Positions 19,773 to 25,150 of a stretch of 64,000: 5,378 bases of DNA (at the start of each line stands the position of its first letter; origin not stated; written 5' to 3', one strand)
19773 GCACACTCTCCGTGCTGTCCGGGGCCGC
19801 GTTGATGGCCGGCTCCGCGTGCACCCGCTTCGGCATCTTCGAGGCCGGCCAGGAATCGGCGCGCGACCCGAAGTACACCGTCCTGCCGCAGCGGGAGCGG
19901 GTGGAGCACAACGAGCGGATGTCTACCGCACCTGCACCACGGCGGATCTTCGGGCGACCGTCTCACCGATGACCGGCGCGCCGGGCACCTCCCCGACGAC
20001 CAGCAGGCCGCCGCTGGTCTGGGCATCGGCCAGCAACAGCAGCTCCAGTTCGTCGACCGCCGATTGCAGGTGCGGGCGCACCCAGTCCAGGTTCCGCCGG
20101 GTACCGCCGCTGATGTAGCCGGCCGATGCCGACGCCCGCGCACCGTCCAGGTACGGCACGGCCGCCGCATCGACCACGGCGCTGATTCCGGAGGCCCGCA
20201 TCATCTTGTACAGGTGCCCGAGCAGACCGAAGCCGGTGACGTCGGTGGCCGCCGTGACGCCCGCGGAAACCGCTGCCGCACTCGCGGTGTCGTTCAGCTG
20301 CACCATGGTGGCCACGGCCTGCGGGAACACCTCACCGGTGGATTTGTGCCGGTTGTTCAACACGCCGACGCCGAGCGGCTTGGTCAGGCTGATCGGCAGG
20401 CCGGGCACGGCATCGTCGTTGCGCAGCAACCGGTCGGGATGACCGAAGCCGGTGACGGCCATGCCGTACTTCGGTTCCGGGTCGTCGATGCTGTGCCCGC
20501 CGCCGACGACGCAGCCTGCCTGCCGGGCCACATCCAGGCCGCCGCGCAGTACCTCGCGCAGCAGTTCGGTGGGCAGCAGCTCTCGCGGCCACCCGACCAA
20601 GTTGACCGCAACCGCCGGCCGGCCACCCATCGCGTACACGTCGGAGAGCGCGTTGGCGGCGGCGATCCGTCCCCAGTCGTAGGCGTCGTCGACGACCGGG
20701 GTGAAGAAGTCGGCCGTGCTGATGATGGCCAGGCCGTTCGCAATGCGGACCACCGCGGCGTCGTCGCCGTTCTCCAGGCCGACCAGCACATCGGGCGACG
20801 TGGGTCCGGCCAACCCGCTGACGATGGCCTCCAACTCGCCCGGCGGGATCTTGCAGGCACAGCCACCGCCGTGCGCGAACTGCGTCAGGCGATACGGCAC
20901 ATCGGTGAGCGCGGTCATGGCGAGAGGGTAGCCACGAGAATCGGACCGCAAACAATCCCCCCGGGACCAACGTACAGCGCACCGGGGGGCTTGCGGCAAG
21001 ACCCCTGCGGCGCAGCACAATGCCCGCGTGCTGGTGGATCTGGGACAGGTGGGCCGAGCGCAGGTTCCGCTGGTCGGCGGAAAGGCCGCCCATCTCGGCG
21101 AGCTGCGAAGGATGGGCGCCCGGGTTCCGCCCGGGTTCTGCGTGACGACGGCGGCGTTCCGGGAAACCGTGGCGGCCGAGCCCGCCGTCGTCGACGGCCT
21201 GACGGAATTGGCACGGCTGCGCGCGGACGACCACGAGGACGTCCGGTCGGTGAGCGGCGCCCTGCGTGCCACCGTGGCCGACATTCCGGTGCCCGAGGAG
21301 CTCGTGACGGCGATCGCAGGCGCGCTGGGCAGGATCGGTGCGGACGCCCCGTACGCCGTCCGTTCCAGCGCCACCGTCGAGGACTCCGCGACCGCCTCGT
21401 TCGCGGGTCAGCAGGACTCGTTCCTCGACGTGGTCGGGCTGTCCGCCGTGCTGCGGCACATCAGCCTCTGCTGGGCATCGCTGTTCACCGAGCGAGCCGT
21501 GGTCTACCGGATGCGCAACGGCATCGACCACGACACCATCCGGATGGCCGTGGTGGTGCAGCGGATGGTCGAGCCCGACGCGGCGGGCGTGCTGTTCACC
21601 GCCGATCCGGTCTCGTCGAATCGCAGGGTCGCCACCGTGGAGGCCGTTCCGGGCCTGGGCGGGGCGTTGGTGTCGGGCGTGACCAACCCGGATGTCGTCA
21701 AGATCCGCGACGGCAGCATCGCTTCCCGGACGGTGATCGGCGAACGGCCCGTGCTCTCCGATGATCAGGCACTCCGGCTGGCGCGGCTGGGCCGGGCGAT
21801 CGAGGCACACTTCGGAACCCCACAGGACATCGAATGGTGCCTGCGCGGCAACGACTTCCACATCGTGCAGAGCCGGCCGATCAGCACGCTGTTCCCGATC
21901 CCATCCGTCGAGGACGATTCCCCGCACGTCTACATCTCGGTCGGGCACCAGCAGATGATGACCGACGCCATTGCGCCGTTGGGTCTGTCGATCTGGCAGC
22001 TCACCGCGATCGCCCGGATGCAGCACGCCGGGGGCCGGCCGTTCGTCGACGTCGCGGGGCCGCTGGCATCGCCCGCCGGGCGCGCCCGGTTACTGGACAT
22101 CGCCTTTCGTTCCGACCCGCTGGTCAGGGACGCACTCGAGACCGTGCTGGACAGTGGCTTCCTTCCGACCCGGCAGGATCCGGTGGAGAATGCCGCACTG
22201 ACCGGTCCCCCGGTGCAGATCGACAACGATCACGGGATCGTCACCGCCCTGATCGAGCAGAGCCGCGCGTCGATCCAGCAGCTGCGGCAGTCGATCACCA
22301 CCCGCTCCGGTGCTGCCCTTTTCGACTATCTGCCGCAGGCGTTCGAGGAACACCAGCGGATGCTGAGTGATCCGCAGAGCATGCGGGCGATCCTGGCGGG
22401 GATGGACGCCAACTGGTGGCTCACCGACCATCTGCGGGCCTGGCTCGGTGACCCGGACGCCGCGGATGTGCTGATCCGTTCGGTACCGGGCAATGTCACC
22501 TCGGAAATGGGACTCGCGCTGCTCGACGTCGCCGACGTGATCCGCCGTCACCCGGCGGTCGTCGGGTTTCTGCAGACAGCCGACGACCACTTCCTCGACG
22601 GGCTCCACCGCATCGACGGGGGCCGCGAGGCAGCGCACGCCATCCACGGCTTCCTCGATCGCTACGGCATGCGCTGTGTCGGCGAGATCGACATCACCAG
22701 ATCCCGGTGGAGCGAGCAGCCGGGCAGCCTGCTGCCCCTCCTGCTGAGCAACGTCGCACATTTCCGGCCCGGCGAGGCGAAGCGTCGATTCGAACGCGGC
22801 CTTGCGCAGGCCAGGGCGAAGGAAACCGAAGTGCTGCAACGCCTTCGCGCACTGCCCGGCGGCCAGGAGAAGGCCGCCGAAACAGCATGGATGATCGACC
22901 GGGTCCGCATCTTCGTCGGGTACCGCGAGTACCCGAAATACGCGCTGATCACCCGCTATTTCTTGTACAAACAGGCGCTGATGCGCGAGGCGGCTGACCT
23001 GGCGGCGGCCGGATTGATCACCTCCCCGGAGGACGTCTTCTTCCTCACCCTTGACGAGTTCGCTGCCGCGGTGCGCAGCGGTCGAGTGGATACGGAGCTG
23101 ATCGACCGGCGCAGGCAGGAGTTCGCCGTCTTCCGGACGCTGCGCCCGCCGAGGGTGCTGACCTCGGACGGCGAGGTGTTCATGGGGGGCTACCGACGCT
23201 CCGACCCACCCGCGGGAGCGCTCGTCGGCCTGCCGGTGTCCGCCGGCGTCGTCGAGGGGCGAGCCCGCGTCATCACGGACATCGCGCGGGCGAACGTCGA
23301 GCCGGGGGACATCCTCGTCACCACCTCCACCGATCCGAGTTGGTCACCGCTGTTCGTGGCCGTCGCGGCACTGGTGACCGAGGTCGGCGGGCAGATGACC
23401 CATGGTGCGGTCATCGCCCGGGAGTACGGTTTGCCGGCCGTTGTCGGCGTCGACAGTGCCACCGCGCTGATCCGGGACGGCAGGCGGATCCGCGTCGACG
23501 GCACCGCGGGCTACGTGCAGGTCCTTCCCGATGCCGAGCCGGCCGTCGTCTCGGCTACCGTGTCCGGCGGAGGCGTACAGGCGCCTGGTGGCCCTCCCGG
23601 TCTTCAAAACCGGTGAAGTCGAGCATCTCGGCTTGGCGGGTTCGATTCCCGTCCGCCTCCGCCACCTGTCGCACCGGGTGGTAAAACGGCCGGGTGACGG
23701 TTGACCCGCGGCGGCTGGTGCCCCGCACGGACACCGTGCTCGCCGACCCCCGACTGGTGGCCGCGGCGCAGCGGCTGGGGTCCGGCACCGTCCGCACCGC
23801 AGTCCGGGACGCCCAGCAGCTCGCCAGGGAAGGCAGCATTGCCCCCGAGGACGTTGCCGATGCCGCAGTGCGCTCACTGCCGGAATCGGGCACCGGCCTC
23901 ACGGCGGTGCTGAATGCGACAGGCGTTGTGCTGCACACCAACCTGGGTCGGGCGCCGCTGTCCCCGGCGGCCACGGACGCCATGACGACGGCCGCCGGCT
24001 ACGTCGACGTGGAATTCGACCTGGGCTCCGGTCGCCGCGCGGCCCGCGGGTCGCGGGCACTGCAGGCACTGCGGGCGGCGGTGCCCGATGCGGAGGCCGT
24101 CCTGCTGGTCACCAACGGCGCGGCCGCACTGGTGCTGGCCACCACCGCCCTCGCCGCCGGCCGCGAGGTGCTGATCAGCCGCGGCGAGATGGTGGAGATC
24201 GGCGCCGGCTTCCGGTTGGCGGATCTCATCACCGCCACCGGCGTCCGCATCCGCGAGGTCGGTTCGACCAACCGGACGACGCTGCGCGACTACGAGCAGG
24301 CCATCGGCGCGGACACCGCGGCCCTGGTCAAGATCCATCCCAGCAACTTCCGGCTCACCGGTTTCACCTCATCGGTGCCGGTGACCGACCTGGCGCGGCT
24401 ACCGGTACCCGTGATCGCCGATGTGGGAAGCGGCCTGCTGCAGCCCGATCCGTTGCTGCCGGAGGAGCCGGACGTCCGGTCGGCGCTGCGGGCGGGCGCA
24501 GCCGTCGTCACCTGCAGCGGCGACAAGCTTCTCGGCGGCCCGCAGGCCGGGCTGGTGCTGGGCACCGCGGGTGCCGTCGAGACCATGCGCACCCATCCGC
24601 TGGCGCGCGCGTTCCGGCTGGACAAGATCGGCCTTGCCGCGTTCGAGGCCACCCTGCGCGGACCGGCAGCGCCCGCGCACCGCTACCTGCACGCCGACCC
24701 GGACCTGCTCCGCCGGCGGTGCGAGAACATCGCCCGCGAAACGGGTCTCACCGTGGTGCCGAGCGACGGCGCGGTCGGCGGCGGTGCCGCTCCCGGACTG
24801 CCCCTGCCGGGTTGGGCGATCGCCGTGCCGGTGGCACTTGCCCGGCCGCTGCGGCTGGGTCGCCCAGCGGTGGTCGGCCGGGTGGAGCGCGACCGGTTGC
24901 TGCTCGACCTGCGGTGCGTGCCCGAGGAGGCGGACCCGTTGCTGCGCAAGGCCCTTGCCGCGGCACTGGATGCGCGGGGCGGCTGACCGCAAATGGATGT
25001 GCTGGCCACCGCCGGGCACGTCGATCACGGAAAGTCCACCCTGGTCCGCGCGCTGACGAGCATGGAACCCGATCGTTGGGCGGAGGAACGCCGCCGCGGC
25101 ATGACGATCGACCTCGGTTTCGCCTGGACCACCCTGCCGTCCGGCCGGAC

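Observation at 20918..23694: Rifamycin phosphotransferase inserted into the selenocysteine locus, with its reading frame ending inside tRNA-Sec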

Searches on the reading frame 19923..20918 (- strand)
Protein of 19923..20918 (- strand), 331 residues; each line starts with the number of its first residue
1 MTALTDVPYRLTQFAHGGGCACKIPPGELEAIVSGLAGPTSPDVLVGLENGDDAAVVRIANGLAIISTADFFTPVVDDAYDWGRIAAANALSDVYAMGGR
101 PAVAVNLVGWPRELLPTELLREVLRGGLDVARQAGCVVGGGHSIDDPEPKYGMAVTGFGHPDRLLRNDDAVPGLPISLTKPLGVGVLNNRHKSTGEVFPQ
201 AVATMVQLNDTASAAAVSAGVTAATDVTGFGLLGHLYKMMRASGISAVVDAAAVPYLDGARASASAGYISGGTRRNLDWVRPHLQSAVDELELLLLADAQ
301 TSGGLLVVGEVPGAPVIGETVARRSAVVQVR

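Call 6: search_protein_families(library=ncbifam, proteins=[window:19923-20918:-])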
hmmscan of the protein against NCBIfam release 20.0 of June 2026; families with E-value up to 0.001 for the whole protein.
window:19923-20918:- (331 aa): 12 families
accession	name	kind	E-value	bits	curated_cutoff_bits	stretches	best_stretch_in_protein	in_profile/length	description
TIGR00476.1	selD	equivalog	5.6e-117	390.4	125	1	10-309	1-306/311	selenide, water dikinase SelD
NF002098.0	PRK00943.1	equivalog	1.3e-102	343.3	299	1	8-309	5-309/347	selenide, water dikinase SelD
NF010705.0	PRK14105.1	equivalog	2.8e-48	164.6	291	1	10-251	7-267/345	selenide, water dikinase SelD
TIGR04369.1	fusion_not_SelD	hypoth_equivalog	9.5e-26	90.1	700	1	18-276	356-632/701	oxidoreductase/SelD-related fusion protein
TIGR01379.1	thiL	equivalog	1.1e-18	67.3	184.15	1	40-262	13-244/320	thiamine-phosphate kinase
NF004351.0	PRK05731.1-4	equivalog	1.1e-15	57.6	324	1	40-256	29-249/321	thiamine-phosphate kinase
TIGR03267.1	methan_mark_2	hypoth_equivalog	1.4e-13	50.6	365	1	47-255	40-247/323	methanogenesis marker 2 protein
TIGR04049.1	AIR_rel_sll0787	hypoth_equivalog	3e-12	46.2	321.3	1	49-259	41-246/318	sll0787 family AIR synthase-like protein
TIGR04050.1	MSMEG_0567_Cter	hypoth_equivalog_domain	4.8e-06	26.2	312.2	1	50-261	32-233/296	MSMEG_0567/sll0787 family protein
NF004353.0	PRK05731.2-2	equivalog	2.2e-05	23.7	301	1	49-262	17-233/311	thiamine-phosphate kinase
TIGR02124.1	hypE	equivalog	0.00063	18.8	251.6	0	47-258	29-247/332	hydrogenase expression/formation protein HypE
TIGR01736.1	FGAM_synth_II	equivalog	0.00064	18.1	525.75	0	49-253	416-640/718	phosphoribosylformylglycinamidine synthase subunit PurL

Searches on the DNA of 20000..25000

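Call 5: search_rna_families(source=window, start=20000, end=25000, threshold=evalue, max_evalue=1, show_alignments=2)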
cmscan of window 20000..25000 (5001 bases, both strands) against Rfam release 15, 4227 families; matches with E-value up to 1: 4.
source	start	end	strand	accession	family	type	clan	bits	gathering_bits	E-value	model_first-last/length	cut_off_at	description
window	23569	23660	+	RF01852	tRNA-Sec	Gene; tRNA;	CL00001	78.6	47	1.4e-15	1-91/91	no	Selenocysteine transfer RNA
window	20402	20518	-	RF02989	gntR-DTE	Gene; sRNA;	-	26.8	63.6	0.042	1-119/119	no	gntR-DTE RNA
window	22227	22304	-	RF02989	gntR-DTE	Gene; sRNA;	-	25.1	63.6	0.11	1-119/119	no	gntR-DTE RNA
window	20402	20499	+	RF02423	Bp1_781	Gene; sRNA;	-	21.7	80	0.015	20-130/230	no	Burkholderia sRNA Bp1_Cand871_SIPHT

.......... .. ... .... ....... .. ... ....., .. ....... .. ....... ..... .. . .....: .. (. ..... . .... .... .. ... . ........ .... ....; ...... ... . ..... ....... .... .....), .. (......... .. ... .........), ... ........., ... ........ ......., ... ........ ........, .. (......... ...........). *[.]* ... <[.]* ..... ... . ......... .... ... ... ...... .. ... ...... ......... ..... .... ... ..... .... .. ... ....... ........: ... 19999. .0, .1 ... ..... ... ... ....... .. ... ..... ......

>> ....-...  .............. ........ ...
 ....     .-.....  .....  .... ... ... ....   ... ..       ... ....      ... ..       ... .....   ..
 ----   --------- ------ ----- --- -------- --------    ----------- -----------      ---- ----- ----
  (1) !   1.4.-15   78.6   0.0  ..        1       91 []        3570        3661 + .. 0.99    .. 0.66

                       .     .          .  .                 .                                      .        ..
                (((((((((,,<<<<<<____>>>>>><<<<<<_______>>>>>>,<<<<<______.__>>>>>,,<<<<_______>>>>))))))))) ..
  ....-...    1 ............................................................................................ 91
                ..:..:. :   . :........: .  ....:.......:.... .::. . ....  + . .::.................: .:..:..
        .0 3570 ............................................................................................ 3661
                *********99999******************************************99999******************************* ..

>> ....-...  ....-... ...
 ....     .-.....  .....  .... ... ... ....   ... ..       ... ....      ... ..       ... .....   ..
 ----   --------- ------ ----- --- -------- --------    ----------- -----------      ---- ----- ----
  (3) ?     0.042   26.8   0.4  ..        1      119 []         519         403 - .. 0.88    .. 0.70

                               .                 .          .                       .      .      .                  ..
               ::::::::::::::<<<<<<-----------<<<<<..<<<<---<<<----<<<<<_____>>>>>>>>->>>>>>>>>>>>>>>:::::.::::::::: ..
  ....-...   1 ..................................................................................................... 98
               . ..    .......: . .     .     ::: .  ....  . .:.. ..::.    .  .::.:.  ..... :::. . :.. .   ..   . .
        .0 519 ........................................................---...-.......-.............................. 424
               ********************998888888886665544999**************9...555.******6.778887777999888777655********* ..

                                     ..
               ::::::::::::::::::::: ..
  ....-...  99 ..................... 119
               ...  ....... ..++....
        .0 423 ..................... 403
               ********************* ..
